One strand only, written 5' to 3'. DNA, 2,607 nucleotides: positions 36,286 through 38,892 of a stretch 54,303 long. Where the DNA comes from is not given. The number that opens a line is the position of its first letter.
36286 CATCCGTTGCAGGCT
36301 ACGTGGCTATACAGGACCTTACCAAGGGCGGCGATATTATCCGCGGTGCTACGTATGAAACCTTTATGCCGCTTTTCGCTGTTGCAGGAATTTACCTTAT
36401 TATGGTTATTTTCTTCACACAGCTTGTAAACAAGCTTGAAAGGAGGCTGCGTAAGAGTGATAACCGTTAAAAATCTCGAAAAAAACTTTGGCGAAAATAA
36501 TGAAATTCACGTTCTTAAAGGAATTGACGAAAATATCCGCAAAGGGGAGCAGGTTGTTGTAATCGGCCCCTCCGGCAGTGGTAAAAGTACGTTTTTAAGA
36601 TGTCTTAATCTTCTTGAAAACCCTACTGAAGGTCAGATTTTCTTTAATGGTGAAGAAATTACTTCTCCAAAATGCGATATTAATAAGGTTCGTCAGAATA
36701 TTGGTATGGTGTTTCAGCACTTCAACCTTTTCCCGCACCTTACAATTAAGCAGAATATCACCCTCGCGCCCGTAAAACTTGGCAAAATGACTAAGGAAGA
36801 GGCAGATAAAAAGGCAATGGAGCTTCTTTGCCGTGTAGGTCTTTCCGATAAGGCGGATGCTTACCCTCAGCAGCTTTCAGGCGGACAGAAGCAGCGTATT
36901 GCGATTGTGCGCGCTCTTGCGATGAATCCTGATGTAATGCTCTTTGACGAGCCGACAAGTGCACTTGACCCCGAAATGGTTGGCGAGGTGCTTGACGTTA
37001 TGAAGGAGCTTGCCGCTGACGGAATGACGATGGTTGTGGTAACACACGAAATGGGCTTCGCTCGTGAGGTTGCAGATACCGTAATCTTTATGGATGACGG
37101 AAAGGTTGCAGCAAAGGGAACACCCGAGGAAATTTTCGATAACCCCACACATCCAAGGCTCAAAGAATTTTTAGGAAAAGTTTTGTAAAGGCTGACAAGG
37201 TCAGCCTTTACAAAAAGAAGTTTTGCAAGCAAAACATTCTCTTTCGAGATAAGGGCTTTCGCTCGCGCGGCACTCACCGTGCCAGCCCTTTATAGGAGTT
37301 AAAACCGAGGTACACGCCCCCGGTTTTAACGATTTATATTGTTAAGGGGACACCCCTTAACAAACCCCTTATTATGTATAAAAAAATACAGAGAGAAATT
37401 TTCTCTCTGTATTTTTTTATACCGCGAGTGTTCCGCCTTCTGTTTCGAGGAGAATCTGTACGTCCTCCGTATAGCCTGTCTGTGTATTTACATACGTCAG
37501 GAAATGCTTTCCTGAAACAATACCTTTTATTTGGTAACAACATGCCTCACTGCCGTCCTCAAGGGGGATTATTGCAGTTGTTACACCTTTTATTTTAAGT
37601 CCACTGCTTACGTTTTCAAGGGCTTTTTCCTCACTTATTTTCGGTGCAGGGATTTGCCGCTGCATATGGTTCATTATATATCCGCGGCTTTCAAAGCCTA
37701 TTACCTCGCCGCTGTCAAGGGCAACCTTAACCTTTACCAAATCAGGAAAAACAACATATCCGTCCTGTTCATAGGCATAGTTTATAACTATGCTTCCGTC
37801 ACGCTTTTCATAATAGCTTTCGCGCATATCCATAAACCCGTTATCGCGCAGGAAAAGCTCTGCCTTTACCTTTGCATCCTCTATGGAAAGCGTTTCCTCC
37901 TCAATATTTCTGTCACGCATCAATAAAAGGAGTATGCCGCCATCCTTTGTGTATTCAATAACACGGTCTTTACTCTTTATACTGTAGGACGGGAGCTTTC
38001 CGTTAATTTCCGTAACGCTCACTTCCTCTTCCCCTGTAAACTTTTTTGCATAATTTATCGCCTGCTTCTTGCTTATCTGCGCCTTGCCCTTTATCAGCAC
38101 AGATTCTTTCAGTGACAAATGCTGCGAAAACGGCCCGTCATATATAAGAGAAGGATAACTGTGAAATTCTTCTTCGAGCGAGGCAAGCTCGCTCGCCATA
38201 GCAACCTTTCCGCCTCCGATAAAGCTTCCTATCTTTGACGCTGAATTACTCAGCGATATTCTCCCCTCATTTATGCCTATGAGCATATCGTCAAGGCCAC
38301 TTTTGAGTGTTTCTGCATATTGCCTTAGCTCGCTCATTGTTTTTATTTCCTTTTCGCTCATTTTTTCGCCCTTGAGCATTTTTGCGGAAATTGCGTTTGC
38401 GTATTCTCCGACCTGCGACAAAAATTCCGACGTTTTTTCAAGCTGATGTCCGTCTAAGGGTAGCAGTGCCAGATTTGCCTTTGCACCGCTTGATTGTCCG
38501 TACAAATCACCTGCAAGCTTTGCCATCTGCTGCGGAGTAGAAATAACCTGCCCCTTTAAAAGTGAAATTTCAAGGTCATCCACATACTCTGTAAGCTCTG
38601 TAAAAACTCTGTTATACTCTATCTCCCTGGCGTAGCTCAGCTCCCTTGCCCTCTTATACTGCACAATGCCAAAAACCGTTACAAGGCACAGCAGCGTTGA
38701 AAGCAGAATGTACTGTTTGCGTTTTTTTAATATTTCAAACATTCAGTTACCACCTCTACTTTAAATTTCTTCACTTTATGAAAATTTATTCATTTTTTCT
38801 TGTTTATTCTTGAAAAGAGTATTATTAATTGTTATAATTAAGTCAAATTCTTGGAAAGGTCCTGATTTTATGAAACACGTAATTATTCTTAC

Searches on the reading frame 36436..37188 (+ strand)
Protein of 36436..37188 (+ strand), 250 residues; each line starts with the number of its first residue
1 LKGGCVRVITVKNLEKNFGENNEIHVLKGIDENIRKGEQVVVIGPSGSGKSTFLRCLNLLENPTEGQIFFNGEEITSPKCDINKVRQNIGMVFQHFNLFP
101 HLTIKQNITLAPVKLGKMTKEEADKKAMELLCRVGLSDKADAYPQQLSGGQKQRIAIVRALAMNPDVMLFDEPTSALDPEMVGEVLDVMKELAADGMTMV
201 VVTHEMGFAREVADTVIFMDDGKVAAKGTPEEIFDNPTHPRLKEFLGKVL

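Call 29: find_encoding_contigs(protein=window:36436-37188:+, flank=1500, max_places=10)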
Protein window:36436-37188:+ (250 aa): no gene with exactly this product is on record in the collection.

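Call 38: search_protein_families(library=pfam, proteins=[window:36436-37188:+])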
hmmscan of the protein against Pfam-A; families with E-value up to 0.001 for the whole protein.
window:36436-37188:+ (250 aa): 7 families
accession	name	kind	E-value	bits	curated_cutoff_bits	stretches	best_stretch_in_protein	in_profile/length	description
PF00005.33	ABC_tran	-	2.1e-38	132.5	25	1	27-175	1-137/137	ABC transporter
PF13304.12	AAA_21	-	1.6e-13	51.9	27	2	141-206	232-300/304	AAA domain, putative AbiEii toxin, Type IV TA system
PF02463.25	SMC_N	-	4.8e-08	33.1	40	1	39-214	26-207/220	RecF/RecN/SMC N terminal domain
PF09818.15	ABC_ATPase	-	2.6e-05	23.8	23.2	0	144-224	155-251/283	P-loop domain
PF13555.12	AAA_29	-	0.00013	22.1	27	1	35-71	20-55/61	P-loop containing region of AAA domain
PF13175.12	AAA_15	-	0.00016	21.9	32.1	0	39-93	25-83/374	AAA ATPase domain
PF13191.12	AAA_16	-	0.00028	21.9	32.6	1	31-69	16-55/167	AAA ATPase domain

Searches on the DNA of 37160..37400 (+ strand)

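Call 43: search_dna_similar(query=window:37186-37375:+, collection=plasmids, mode=distant, max_rows=15)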
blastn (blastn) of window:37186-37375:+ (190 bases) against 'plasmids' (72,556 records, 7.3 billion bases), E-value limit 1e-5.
No match.

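Call 48: search_rna_families(source=window, start=37160, end=37400, threshold=evalue, max_evalue=10, show_alignments=2)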
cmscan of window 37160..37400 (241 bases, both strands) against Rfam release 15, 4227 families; matches with E-value up to 10: 15.
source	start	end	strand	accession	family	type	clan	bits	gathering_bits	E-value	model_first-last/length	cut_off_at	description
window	37164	37244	+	RF00515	PyrR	Cis-reg;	-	20.5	54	0.92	1-115/115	no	PyrR binding site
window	37339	37363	-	RF03665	MIR4359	Gene; miRNA;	-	19.8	75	0.26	1-67/67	no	MIR4359 microRNA precursor family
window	37237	37375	-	RF02937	Clostridiales-2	Gene; sRNA;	-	19.5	58.6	0.021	1-82/82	no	Clostridiales-2 RNA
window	37331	37374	+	RF02838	Ref55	Gene; sRNA;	-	18.7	43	2.8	1-54/54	no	Enterococcus sRNA 55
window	37187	37293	-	RF00548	U11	Gene; snRNA; splicing;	CL00005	18.1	39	0.31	1-134/134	no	U11 spliceosomal RNA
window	37181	37215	-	RF03743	MIR7696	Gene; miRNA;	-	17.2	83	0.94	1-88/88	no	MIR7696 microRNA precursor family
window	37179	37289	-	RF01431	snoR135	Gene; snRNA; snoRNA; HACA-box;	-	17.1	45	0.29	1-143/143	no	small nucleolar RNA snoR135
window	37181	37215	+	RF02629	RmaA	Gene; sRNA;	-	17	57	1.2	13-47/113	no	Regulator of motility and amylovoran A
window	37331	37400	-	RF00171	Tombus_5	Cis-reg;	-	14.3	43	1.2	70-166/166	5'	Tombusvirus 5' UTR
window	37183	37213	+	RF03912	mir-4659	Gene; miRNA;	-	14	92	5.5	1-73/73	no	mir-4659 microRNA precursor family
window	37183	37213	-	RF03912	mir-4659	Gene; miRNA;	-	14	92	5.5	1-73/73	no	mir-4659 microRNA precursor family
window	37292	37390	+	RF01730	Termite-leu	Cis-reg;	-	12.4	51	5.3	1-78/78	no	Termite-leu RNA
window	37160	37216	-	RF02166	PVT1_3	Gene; lncRNA;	-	10.7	45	1.2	1-56/95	3'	Pvt1 oncogene conserved region 3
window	37160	37222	-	RF01497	ALIL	Cis-reg;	-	10.6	50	1.4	1-69/117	3'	ALIL pseudoknot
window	37160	37190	-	RF01985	ZEB2_AS1_2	Gene; lncRNA;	-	9.4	70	8.8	1-25/61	3'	ZEB2 antisense RNA 1 conserved region 2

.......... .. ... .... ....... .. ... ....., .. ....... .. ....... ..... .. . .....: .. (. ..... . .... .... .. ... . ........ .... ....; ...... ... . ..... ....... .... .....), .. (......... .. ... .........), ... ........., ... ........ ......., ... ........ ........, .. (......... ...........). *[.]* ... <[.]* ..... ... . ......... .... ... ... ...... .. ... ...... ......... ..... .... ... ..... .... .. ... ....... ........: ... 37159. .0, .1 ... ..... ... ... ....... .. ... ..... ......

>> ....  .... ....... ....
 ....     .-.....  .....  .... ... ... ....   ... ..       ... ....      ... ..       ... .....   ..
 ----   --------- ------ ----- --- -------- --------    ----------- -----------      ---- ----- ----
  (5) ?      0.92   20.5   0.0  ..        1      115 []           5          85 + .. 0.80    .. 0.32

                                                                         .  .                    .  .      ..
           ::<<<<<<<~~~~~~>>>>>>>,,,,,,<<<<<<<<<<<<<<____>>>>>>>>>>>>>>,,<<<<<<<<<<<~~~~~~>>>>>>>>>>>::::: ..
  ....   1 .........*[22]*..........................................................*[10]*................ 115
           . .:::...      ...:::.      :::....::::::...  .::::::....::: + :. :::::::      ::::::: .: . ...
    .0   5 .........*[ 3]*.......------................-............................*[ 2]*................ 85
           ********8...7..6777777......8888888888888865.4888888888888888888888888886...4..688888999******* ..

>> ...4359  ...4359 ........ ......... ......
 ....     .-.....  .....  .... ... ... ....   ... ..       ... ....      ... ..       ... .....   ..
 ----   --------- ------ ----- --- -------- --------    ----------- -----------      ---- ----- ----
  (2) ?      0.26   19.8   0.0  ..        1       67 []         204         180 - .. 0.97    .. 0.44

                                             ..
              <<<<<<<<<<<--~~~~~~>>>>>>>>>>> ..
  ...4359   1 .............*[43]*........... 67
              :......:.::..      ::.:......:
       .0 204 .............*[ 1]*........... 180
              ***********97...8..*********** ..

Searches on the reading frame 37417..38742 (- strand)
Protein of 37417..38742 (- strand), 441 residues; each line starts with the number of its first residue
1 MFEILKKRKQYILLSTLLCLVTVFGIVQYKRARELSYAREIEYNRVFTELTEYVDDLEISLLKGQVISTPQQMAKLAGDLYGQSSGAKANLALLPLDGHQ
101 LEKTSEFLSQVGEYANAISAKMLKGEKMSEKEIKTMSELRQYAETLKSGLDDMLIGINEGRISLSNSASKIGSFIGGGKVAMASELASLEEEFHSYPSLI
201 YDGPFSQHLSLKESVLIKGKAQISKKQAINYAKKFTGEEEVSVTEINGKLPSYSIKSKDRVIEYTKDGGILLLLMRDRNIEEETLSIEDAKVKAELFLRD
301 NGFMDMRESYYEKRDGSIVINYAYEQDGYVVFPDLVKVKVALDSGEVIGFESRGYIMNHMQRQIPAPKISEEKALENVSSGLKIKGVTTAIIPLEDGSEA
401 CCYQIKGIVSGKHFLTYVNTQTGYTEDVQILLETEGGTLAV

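Call 38: search_protein_families(library=pfam, proteins=[window:37417-38742:-])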
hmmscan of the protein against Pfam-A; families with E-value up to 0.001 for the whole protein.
window:37417-38742:- (441 aa): 2 families
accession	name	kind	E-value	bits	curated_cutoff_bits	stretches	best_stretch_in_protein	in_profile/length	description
PF14620.12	YPEB_PepSY1-2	-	3.6e-50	171.2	31.7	1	184-365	3-195/195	YpeB sporulation, PepSY1 and PepSY2 domains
PF20769.2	YPEB_N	-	2.8e-32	111.9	27.3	1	33-164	3-134/136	YpeB N-terminal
